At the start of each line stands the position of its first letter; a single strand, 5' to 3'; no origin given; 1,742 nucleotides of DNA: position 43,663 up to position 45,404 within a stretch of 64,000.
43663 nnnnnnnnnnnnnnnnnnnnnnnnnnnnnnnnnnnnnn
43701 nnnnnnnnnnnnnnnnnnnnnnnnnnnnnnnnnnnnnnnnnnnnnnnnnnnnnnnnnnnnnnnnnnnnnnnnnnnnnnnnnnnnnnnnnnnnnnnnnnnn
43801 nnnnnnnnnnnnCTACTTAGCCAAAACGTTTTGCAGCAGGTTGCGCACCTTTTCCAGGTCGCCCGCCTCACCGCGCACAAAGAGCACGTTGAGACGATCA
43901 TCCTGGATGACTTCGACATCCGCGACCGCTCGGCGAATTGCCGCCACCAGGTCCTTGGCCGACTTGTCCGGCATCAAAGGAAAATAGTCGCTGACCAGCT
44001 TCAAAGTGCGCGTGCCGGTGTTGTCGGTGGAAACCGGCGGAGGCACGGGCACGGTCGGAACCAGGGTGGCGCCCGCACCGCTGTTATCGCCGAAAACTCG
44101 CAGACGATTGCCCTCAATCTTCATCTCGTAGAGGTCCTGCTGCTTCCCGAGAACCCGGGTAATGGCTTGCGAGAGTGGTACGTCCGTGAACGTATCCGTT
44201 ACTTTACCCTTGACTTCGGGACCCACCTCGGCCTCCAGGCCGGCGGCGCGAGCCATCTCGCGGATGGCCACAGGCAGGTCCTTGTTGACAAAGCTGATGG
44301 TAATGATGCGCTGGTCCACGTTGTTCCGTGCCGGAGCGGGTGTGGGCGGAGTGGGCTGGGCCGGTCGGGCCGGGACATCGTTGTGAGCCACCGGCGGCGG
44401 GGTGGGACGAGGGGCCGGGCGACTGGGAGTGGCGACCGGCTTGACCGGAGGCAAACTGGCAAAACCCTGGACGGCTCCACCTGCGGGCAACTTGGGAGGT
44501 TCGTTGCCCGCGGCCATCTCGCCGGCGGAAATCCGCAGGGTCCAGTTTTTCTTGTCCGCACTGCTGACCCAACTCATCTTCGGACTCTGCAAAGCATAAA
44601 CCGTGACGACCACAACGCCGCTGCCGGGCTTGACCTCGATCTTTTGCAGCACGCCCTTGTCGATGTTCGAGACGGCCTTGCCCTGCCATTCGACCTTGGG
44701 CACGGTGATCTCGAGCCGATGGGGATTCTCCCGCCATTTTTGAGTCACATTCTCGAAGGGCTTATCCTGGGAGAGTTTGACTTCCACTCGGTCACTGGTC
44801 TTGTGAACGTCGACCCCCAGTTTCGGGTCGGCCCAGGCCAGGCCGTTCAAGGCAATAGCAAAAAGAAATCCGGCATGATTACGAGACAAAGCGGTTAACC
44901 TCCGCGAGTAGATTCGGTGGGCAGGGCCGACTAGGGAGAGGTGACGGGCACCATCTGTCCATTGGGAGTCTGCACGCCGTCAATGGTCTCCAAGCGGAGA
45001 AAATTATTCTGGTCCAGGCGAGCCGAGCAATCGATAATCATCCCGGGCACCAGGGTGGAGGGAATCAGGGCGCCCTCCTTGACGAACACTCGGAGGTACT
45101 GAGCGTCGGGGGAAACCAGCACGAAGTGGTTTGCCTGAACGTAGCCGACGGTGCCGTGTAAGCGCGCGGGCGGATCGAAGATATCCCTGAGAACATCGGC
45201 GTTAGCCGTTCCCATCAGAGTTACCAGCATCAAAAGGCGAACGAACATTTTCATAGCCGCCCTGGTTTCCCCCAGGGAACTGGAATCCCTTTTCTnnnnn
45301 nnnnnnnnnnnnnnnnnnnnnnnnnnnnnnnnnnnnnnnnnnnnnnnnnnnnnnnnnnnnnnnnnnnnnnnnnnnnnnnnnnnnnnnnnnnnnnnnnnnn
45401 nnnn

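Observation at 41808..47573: Co-directional periplasmic cluster: circularly permuted ATP-grasp + secreted orthocaspase (with EF-hand) + small secreted protein + secretin-N-only protein + large TPR protein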

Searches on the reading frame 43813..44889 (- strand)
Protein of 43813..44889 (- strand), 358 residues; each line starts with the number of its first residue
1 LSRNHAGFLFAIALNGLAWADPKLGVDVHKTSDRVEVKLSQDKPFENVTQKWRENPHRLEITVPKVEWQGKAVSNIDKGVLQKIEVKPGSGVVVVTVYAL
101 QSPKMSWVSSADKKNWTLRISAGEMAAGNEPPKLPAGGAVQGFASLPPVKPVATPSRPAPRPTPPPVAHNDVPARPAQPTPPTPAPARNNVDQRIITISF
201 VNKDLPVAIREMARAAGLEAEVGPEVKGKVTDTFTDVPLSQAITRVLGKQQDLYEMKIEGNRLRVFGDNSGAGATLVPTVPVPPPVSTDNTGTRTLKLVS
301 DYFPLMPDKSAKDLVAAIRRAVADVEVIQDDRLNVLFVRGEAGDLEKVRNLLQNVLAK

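Call 4: search_protein_families(library=pfam, proteins=[window:43813-44889:-], max_evalue=0.01)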
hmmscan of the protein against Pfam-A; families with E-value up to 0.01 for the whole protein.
window:43813-44889:- (358 aa): 1 family
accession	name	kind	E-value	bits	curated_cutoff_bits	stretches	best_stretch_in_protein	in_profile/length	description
PF03958.22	Secretin_N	-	4.7e-05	23.9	28.2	1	310-353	10-61/69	Bacterial type II/III secretion system short domain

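Call 5: search_protein_families(library=ncbifam, proteins=[window:43813-44889:-], max_evalue=0.1)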
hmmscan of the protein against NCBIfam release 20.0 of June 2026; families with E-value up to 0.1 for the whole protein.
window:43813-44889:- (358 aa): 3 families
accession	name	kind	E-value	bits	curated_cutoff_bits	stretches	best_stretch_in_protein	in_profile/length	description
TIGR02515.1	IV_pilus_PilQ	subfamily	0.0037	16.3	284.35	0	196-265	4-71/428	type IV pilus secretin PilQ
NF010083.0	PRK13568.1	equivalog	0.032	13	554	0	192-271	24-101/419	DNA uptake porin HofQ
TIGR02517.1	type_II_gspD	equivalog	0.064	11.7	351.35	0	199-355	2-154/600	type II secretion system secretin GspD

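Call 26: search_protein_families(library=pfam, alignment_id=A2, max_evalue=5)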
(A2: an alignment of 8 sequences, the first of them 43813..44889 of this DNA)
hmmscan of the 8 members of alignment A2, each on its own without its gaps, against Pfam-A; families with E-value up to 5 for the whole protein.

A. member 1, window:43813-44889:- (358 aa): 2 families
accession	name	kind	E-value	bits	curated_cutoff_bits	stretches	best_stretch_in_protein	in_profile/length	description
PF03958.22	Secretin_N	-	4.7e-05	23.9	28.2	1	310-353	10-61/69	Bacterial type II/III secretion system short domain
PF21305.2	type_II_gspD_N0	-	0.047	14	27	1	199-231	2-34/71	GspD-like, N0 domain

B. families by the number of members that match (of 8 scanned): 14 families
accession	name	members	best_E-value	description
PF03958.22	Secretin_N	8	4.4e-06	Bacterial type II/III secretion system short domain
PF07660.19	STN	4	2.8e-07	Secretin and TonB N terminus short domain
PF11741.13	AMIN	3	0.0012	AMIN domain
PF21305.2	type_II_gspD_N0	2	0.011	GspD-like, N0 domain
PF03153.18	TFIIA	2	0.86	Transcription factor IIA, alpha/beta subunit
PF02095.21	Extensin_1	1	9.4e-06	Extensin-like protein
PF07382.16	HC2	1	0.00072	Histone H1-like nucleoprotein HC2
PF19686.4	DUF6188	1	0.017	Family of unknown function (DUF6188)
PF05568.16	ASFV_J13L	1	0.018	African swine fever virus J13L protein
PF00571.33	CBS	1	0.11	CBS domain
PF15358.11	TSKS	1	1.7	Testis-specific serine kinase substrate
PF04388.17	Hamartin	1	1.9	Hamartin protein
PF20497.3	SWI-SNF_Ssr4_C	1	2.5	SWI/SNF and RSC complexes subunit Ssr4 C-terminal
PF21784.3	Bflower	1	2.9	4-fold beta flower protein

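Call 67: find_homologous_proteins(query=A2, max_evalue=0.001)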
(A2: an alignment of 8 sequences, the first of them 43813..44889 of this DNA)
Query A2 (8 sequences) (358 aa, profile of the alignment): 40 proteins with E <= 0.001 among 8000 candidates.
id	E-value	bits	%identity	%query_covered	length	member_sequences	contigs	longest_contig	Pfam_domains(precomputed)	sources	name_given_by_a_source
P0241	8.1e-125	435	57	100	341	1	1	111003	PF03958.23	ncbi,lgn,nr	ncbi:hypothetical protein IV102_08210 [bacterium]|nr:hypothetical protein [bacterium]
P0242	8.7e-123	428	100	100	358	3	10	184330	-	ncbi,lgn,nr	ncbi:MAG: hypothetical protein J0I12_12380 [Candidatus Eremiobacteraeota bacterium]|nr:hypothetical 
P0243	6.7e-113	396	80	100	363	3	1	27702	PF03958.23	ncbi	-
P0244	1.1e-112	395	46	95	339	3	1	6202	-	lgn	-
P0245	1.5e-112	394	45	95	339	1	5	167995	-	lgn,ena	-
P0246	2.1e-112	394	78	100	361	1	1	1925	PF03958.23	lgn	-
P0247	2.1e-112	394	77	100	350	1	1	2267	-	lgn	-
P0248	2.5e-112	394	75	100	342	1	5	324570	PF03958.23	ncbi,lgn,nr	ncbi:MAG: hypothetical protein KF760_20210 [Candidatus Eremiobacteraeota bacterium]|nr:hypothetical 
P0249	3.9e-112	393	74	100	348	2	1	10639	PF03958.23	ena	-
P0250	6.6e-112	392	74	100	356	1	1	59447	PF03958.23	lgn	-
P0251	2.4e-111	391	77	100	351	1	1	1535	PF03958.23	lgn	-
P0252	6.6e-109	383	46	95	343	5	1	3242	-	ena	-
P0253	1.3e-108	382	76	100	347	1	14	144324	PF03958.23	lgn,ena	-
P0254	3.8e-108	380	73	100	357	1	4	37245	PF03958.23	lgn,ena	-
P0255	7.3e-108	379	58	100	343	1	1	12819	PF03958.23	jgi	jgi:hypothetical protein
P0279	2.1e-10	59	24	53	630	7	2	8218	PF21305.3,PF03958.23,PF11741.14,PF00263.27,PF07660.20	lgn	-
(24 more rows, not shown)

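Call 76: predict_structure(alignment_id=A8)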
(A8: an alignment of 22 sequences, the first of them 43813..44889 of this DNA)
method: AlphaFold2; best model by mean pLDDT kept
length: 358 residues; sequences in the alignment: 22
mean_pLDDT: 76.3   pTM: 0.37
mean pLDDT of the five models: 76.3, 75.5, 73.9, 73.8, 73.7
residues with pLDDT >= 90: 93; 70-90: 156; 50-70: 51; < 50: 58
segments of 3 or more residues with pLDDT < 50: 13-18, 138-145, 167-171, 185-187, 273-295
pLDDT, mean of each block of 10 residues (from residue 1): 51 49 86 90 90 91 87 83 90 92 92 92 84 68 44 51 51 51 52 84 93 90 88 91 89 85 79 43 43 60 86 84 84 88 86 80
secondary structure, 60 per line:
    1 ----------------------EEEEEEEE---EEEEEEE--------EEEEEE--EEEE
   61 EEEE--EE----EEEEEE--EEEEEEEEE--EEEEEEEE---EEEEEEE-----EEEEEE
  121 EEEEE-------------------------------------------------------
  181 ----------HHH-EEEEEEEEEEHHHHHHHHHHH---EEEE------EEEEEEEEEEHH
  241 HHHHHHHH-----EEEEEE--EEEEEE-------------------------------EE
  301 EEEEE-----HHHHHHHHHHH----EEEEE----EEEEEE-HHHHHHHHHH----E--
elements in order: E23-30 E34-40 E49-54 E57-64 E73-78 E81-89 E92-99 E103-109 E115-125 E195-204 H205-215 E219-222 E229-238 H239-248 E254-259 E262-267 E299-305 H311-321 E326-330 E335-340 H342-351

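Call 78: fold_search(model_id=the predicted structure, library=pdb)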
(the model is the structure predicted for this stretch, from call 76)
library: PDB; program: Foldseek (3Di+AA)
matches with E <= 10: 925; with E <= 0.001: 20
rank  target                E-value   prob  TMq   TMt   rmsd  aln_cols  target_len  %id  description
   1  4av2_A                2.6e-11  1.00  0.24  0.31  20.8       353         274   13  Single particle electron microscopy of PilQ dodecameric complexes from Neisseria meningitidis. (released 2012-10-17)
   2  3jc8_Qa               1.6e-08  1.00  0.24  0.21  44.9       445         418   15  Architectural model of the type IVa pilus machine in a piliated state (released 2016-03-16)
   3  3oss_D                8.4e-06  1.00  0.18  0.37  14.5       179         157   18  The crystal structure of enterotoxigenic Escherichia coli GspC-GspD complex from the type II secretion system (released 2011-08-03)
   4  5mp2_A                2.0e-05  1.00  0.18  0.28  14.8       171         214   14  XcpQN012 in complex with VHH04 (released 2017-12-13)
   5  3ezj_E                3.1e-05  1.00  0.17  0.29  14.5       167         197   17  Crystal structure of the N-terminal domain of the secretin GspD from ETEC determined with the assistance of a nanobody (released 2009-02-17)
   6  3ezj_A                3.9e-05  1.00  0.17  0.29  14.4       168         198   17  Crystal structure of the N-terminal domain of the secretin GspD from ETEC determined with the assistance of a nanobody (released 2009-02-17)
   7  5mp2_B                4.1e-05  1.00  0.17  0.27  14.4       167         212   14  XcpQN012 in complex with VHH04 (released 2017-12-13)
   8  3ezj_C                5.1e-05  1.00  0.17  0.29  14.7       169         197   17  Crystal structure of the N-terminal domain of the secretin GspD from ETEC determined with the assistance of a nanobody (released 2009-02-17)
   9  5ngi_B                6.0e-05  1.00  0.17  0.27  14.3       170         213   14  Structure of XcpQN012 (released 2018-01-24)
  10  3ezj_G                6.7e-05  1.00  0.17  0.30  14.4       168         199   17  Crystal structure of the N-terminal domain of the secretin GspD from ETEC determined with the assistance of a nanobody (released 2009-02-17)
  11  4e9j_B                7.5e-05  1.00  0.18  0.30  14.4       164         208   13  Crystal structure of the N-terminal domain of the secretin XcpQ from Pseudomonas aeruginosa (released 2012-12-05)
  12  4ec5_A                8.8e-05  1.00  0.16  0.26  14.6       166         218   14  Crystal structure of the S210C (dimer) mutant from the N-terminal domain of the secretin XcpQ from Pseudomonas aerugin (released 2012-12-05)
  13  4ec5_B                9.8e-05  1.00  0.18  0.30  14.3       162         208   15  Crystal structure of the S210C (dimer) mutant from the N-terminal domain of the secretin XcpQ from Pseudomonas aerugin (released 2012-12-05)
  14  5ngi_A                1.2e-04  1.00  0.17  0.26  14.1       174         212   14  Structure of XcpQN012 (released 2018-01-24)
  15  4aqz_MODEL_1_A        2.1e-04  1.00  0.24  0.57   7.9       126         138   10  B2 domain of Neisseria meningitidis Pilus assembly protein PilQ (released 2012-10-17)
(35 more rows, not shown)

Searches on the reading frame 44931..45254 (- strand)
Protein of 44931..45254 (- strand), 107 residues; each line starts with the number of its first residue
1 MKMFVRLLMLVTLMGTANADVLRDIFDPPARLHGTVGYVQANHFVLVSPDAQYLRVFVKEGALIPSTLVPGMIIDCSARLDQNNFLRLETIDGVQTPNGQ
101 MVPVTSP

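Call 4: search_protein_families(library=pfam, proteins=[window:44931-45254:-], max_evalue=0.01)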
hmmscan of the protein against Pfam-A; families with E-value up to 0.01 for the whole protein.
window:44931-45254:- (107 aa): 0 families

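Call 5: search_protein_families(library=ncbifam, proteins=[window:44931-45254:-], max_evalue=0.1)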
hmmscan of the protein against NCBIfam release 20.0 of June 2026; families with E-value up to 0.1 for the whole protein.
window:44931-45254:- (107 aa): 0 families

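Call 27: search_protein_families(library=pfam, alignment_id=A3, max_evalue=5)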
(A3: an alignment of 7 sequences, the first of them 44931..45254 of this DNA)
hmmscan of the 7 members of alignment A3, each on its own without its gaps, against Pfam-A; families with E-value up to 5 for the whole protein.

A. member 1, window:44931-45254:- (107 aa): 0 families

B. families by the number of members that match (of 7 scanned): 2 families
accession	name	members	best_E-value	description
PF18914.6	DUF5666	2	0.0046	Domain of unknown function (DUF5666)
PF12791.13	RsgI_N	1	0.2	Anti-sigma factor N-terminus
